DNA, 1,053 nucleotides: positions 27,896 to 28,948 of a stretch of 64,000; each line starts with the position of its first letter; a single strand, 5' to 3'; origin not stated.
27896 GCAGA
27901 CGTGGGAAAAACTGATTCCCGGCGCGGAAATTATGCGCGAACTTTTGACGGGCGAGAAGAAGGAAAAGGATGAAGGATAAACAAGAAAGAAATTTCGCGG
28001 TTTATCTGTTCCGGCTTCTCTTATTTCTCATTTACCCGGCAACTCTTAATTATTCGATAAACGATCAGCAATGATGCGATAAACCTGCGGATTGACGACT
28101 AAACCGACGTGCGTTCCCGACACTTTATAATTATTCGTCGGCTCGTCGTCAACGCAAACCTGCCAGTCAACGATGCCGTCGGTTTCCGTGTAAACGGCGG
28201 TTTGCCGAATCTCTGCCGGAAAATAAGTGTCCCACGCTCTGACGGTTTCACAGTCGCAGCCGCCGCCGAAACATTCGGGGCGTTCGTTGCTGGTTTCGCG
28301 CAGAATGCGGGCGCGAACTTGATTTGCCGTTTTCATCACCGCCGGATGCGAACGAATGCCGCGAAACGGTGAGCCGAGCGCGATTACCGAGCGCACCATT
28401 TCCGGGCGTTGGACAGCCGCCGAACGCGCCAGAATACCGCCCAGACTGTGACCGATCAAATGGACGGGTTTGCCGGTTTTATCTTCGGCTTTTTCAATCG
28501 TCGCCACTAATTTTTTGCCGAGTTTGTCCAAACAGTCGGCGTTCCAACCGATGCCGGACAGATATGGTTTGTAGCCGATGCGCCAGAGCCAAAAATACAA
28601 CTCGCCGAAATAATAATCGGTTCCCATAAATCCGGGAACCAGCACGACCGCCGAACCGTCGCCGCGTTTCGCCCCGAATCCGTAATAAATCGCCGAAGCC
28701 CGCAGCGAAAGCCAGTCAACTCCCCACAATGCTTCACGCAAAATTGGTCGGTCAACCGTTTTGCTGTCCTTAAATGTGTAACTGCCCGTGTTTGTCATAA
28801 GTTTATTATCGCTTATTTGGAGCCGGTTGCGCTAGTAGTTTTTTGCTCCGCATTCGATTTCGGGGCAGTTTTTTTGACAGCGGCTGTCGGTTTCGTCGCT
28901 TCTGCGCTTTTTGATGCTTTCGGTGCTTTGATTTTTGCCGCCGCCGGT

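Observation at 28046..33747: Apparent operon of CYP102 (P450-BM3-type), WS/DGAT and an alpha/beta hydrolase: possible pathway to esters of subterminally hydroxylated fatty acids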

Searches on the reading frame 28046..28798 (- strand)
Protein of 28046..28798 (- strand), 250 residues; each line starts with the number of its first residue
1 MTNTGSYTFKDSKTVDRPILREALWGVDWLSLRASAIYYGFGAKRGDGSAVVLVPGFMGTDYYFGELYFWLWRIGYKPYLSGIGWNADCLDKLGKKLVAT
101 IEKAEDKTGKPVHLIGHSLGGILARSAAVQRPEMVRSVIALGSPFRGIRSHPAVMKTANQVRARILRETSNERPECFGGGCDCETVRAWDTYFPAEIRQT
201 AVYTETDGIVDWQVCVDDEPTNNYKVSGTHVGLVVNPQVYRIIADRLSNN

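Call 3: search_protein_families(library=pfam, proteins=[window:28046-28798:-])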
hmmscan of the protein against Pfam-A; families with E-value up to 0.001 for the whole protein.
window:28046-28798:- (250 aa): 10 families
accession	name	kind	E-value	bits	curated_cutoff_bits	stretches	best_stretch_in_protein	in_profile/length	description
PF02089.21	Palm_thioest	-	9.2e-08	32.5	26.8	1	99-160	63-128/254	Palmitoyl protein thioesterase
PF00561.26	Abhydrolase_1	-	2.4e-07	31.1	25.8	1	109-164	68-119/245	alpha/beta hydrolase fold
PF07819.20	PGAP1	-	6.6e-07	29.7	24.3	1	103-147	84-131/233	PGAP1-like alpha/beta domain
PF12697.13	Abhydrolase_6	-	8e-07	30.4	26.3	1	51-202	1-153/217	Alpha/beta hydrolase family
PF12146.15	Hydrolase_4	-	1.1e-06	28.5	27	1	101-168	66-136/239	Serine aminopeptidase, S33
PF00756.26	Esterase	-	1.1e-05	25.7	22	1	81-142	86-147/251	Putative esterase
PF02450.21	LCAT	-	8.8e-05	22.3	21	1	91-149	102-166/392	Lecithin:cholesterol acyltransferase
PF00975.26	Thioesterase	-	0.00017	22.3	26.4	1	93-171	51-131/226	Thioesterase domain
PF20408.4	Abhydrolase_11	-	0.00062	20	27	1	89-150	56-114/193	Alpha/beta hydrolase domain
PF06259.18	Abhydrolase_8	-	0.0008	19.6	20.5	0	101-148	101-147/178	Alpha/beta hydrolase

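Call 18: search_solved_structures(query=window:28046-28798:-, max_evalue=0.01, show_alignments=2)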
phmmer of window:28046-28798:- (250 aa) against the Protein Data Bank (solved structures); distinct sequences matched with E-value up to 0.01: 20.
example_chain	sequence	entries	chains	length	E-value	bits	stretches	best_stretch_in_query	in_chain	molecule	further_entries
8xy5_A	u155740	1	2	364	2.4e-09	40.1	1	50-148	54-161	Alpha/beta hydrolase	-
7cof_A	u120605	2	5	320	4.7e-09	39.1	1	51-148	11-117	Alpha/beta hydrolase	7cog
1ys1_X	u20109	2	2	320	5.6e-09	38.9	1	50-148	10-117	Lipase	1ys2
1hqd_A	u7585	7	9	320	5.6e-09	38.9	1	50-148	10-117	LIPASE | TRIACYL-GLYCEROL-HYDROLASE | TRIACYL-GLYCEROL HYDROLASE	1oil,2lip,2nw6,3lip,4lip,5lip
1qge_D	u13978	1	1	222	1.3e-08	37.7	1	51-149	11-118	PROTEIN (TRIACYLGLYCEROL HYDROLASE)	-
1cvl_A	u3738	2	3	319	2.9e-08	36.5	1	51-149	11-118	TRIACYLGLYCEROL HYDROLASE | Lipase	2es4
1tah_B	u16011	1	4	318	3e-08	36.5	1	51-149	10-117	LIPASE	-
1ex9_A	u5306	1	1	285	9.8e-08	34.8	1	56-148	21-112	LACTONIZING LIPASE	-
6cl4_A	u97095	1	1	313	8.1e-05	25.3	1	51-147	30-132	Lipase C12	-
9g8u_A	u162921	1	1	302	0.00019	24.1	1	89-150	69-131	Lactonizing lipase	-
3qmm_A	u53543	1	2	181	0.0015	21.1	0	196-248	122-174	Lipase estA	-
9xv6_A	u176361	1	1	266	0.0023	20.5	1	33-144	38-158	C3 cluster PET hydrolase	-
1t4m_A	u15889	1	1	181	0.004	19.7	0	50-122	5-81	LIPASE A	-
1t2n_A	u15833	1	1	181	0.0049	19.4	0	50-123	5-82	Lipase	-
7tvw_A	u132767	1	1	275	0.0054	19.3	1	68-150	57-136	Alpha/beta-Hydrolases superfamily protein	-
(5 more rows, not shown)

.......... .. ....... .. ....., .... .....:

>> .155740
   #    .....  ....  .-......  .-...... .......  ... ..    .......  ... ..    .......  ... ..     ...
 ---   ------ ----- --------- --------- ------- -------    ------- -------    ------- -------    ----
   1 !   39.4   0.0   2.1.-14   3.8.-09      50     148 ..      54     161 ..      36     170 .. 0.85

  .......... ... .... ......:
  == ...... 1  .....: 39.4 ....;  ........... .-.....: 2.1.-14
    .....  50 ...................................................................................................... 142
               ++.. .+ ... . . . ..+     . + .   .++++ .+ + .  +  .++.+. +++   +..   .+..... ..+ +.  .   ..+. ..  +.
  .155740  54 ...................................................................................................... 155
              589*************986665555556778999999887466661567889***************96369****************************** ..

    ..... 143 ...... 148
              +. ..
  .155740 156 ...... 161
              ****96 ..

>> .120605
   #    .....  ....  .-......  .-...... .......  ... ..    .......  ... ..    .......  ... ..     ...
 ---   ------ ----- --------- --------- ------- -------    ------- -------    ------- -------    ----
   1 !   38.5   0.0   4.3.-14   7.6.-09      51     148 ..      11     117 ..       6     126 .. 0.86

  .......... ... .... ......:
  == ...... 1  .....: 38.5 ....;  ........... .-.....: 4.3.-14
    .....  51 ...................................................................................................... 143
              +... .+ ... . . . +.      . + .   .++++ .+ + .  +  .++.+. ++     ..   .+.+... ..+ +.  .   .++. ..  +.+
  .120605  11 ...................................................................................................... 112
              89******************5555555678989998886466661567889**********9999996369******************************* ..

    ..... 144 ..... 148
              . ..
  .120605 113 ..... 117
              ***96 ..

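Call 22: search_protein_families(library=ncbifam, proteins=[window:28046-28798:-], max_evalue=0.01)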
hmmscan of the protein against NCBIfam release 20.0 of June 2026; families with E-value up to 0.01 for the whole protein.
window:28046-28798:- (250 aa): 11 families
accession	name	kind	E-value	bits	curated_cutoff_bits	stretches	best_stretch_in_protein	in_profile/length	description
NF011457.0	PRK14875.1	equivalog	2.6e-06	26.6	307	1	95-142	182-230/372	acetoin dehydrogenase dihydrolipoyllysine-residue acetyltransferase subunit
NF005898.0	PRK07868.1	equivalog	2.5e-05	22.2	925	1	97-152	128-184/994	acyl-CoA synthetase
NF051488.1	bifunc_PcaDC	exception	0.0005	19.3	390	1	90-164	61-131/375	bifunctional 3-oxoadipate enol-lactonase/4-carboxymuconolactone decarboxylase PcaDC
NF047388.1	SA1320_fam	subfamily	0.00055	18.5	230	1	102-141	43-81/644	SA1320 family protein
TIGR01250.1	pro_imino_pep_2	subfamily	0.0012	18.5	167.65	1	109-141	95-127/288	proline iminopeptidase-family hydrolase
TIGR01738.1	bioH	equivalog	0.0012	18.5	206.95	1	104-143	59-98/245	pimeloyl-ACP methyl ester esterase BioH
NF052610.1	macro_16_ester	equivalog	0.0015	17.9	420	1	112-145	96-129/281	alpha/beta fold macrolide esterase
NF041759.1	mac_hydro_EstT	equivalog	0.0016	17.6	450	1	110-144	93-127/278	macrolide hydrolase EstT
TIGR03695.1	menH_SHCHC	equivalog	0.0028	17.1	208.55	1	102-143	62-104/252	2-succinyl-6-hydroxy-2,4-cyclohexadiene-1-carboxylate synthase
NF053684.1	esterase_mleBCA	exception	0.0058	15.8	570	1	112-143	96-127/281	BCA family alpha/beta fold macrolide esterase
TIGR02427.1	protocat_pcaD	equivalog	0.0068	15.8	255.85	0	89-141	61-110/251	3-oxoadipate enol-lactonase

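Call 46: find_homologous_proteins(query=window:28046-28798:-)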
Query window:28046-28798:- (250 aa): 2687 proteins with E <= 0.001 among 3362 candidates; the best 120 are listed.
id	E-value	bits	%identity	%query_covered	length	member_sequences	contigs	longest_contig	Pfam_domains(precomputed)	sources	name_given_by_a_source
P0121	1.6e-170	583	100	100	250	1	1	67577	PF02089.22,PF00756.27,PF12697.14,PF00561.27,PF07819.20,PF12146.16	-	-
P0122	4.6e-152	523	89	99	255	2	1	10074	PF02089.22,PF12697.14,PF00561.27,PF07819.20,PF12146.16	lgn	-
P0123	2.5e-150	517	88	99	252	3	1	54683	PF02089.22,PF00756.27,PF12697.14,PF00561.27,PF07819.20,PF12146.16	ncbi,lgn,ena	-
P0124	2.5e-147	507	87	100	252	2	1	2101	PF02089.22,PF12697.14,PF00561.27,PF00975.27,PF07819.20,PF12146.16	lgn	-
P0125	3.7e-147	507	86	99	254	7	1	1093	PF02089.22,PF00756.27,PF12697.14,PF00561.27,PF07819.20,PF12146.16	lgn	-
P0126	7.1e-147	506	87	99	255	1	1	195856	PF02089.22,PF00756.27,PF12697.14,PF00561.27,PF07819.20,PF12146.16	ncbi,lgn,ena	-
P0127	1.1e-146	505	87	99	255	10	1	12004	PF02089.22,PF12697.14,PF00561.27,PF07819.20,PF12146.16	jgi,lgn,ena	-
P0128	2.2e-146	504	85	99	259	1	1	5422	PF02089.22,PF00756.27,PF12697.14,PF00561.27,PF07819.20,PF12146.16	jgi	-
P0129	2.2e-144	498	85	99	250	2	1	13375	PF02089.22,PF12697.14,PF00561.27,PF00975.27,PF07819.20,PF12146.16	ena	-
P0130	1.7e-141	488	84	99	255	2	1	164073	PF02089.22,PF12697.14,PF00561.27,PF07819.20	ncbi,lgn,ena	-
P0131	1.3e-136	472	80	100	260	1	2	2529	PF02089.22,PF12697.14,PF00561.27,PF00975.27,PF07819.20,PF12146.16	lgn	-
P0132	4.3e-127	441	74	100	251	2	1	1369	PF02089.22,PF20408.5,PF12697.14,PF00561.27,PF00975.27,PF07819.20,PF12146.16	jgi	jgi:triacylglycerol lipase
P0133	2.8e-122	425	73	100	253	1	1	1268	PF02089.22,PF12697.14,PF00561.27,PF00975.27,PF07819.20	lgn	-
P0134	3.1e-122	425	72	98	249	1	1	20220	PF02089.22,PF00561.27,PF07819.20,PF12146.16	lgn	-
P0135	1.7e-121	423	72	100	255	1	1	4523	PF02089.22,PF12697.14,PF00561.27,PF07819.20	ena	-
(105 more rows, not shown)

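Call 62: predict_structure(alignment_id=A3)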
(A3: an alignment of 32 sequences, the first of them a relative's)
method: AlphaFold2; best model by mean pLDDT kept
length: 250 residues; sequences in the alignment: 32
mean_pLDDT: 83.7   pTM: 0.87
mean pLDDT of the five models: 83.7, 79.5, 79.3, 75.5, 75.2
residues with pLDDT >= 90: 119; 70-90: 94; 50-70: 30; < 50: 7
segments of 3 or more residues with pLDDT < 50: 1-6
pLDDT, mean of each block of 10 residues (from residue 1): 46 70 82 95 94 86 89 96 78 91 97 94 92 97 68 80 77 54 76 90 81 83 91 93 91
secondary structure, 60 per line:
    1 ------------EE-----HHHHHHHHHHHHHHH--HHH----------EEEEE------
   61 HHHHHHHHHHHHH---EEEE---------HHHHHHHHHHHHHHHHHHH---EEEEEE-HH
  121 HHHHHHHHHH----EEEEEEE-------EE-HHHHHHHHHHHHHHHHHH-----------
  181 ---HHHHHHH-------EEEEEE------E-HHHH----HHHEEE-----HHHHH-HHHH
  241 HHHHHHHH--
elements in order: H20-34 E50-54 H61-73 E77-80 H90-108 E112-117 H119-130 E135-141 H152-169 H184-190 E198-203 H212-215 E223-225 H231-235 H237-248

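Call 73: fold_search(model_id=the predicted structure, library=pdb)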
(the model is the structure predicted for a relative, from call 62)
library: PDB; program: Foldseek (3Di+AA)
matches with E <= 10: 1856; with E <= 0.001: 735
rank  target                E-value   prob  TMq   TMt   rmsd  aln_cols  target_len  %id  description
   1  9c0m                  8.4e-08  1.00  0.52  0.54   7.7       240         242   17  FphH, Staphylococcus aureus fluorophosphonate-binding serine hydrolases H, apo form 2 at room temperature (released 2025-01-08)
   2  3wwp_B                1.4e-07  1.00  0.47  0.46  10.5       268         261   20  S-selective hydroxynitrile lyase from Baliospermum montanum (apo2) (released 2014-10-22)
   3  3wwp_G                2.5e-07  1.00  0.51  0.49  10.4       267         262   19  S-selective hydroxynitrile lyase from Baliospermum montanum (apo2) (released 2014-10-22)
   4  6nkc_A                3.5e-07  1.00  0.54  0.77   7.2       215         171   21  Crystal Structure of the Lipase Lip_vut1 from Goat Rumen metagenome. (released 2020-01-22)
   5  6tj2_C                3.7e-07  1.00  0.49  0.50  10.4       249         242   16  Extracellular alpha/beta-hydrolase from Paenibacillus species shares structural and functional homology to Tobacco Sal (released 2020-04-22)
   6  6tj2_A                3.7e-07  1.00  0.49  0.50  10.4       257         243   17  Extracellular alpha/beta-hydrolase from Paenibacillus species shares structural and functional homology to Tobacco Sal (released 2020-04-22)
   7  9clr_A                3.7e-07  1.00  0.46  0.46  11.5       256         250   18  Hydroxynitrile Lyase from Hevea brasiliensis with Seventy-one Mutations (released 2024-12-18)
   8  2r11_B                3.9e-07  1.00  0.44  0.39  13.4       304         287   16  Crystal structure of putative hydrolase (2632844) from Bacillus subtilis at 1.96 A resolution (released 2007-09-04)
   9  8ftp_A                5.3e-07  1.00  0.55  0.56   7.6       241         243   18  FphH, Staphylococcus aureus fluorophosphonate-binding serine hydrolases H, apo form (released 2023-10-11)
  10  4ccw                  6.0e-07  1.00  0.46  0.41  14.1       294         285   15  Crystal structure of naproxen esterase (carboxylesterase NP) from Bacillus subtilis (released 2014-01-22)
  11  5dnu                  6.8e-07  1.00  0.48  0.45   7.7       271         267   14  Crystal structure of Striga KAI2-like protein in complex with karrikin (released 2016-08-17)
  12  4l0c_F                7.2e-07  1.00  0.46  0.45  11.1       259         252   16  Crystal structure of the N-Fopmylmaleamic acid deformylase Nfo(S94A) from Pseudomonas putida S16 (released 2014-06-04)
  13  3wwp_M                7.7e-07  1.00  0.54  0.52  10.3       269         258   21  S-selective hydroxynitrile lyase from Baliospermum montanum (apo2) (released 2014-10-22)
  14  8sni_B                8.2e-07  1.00  0.47  0.45  11.3       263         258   17  Hydroxynitrile Lyase from Hevea brasiliensis with Forty Mutations (released 2024-02-28)
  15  4ccy_A                9.3e-07  1.00  0.44  0.39  12.3       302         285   13  Crystal structure of carboxylesterase CesB (YbfK) from Bacillus subtilis (released 2014-01-22)
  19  1ex9                  1.0e-06  1.00  0.59  0.52   6.6       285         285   18  CRYSTAL STRUCTURE OF THE PSEUDOMONAS AERUGINOSA LIPASE COMPLEXED WITH RC-(RP,SP)-1,2-DIOCTYLCARBAMOYL-GLYCERO-3-O-OCTYLP (released 2000-10-18)
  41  9g8u_A                2.1e-06  1.00  0.60  0.52   6.2       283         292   17  Structure of the LipA:LipB complex from Acinetobacter baumannii (released 2025-02-19)
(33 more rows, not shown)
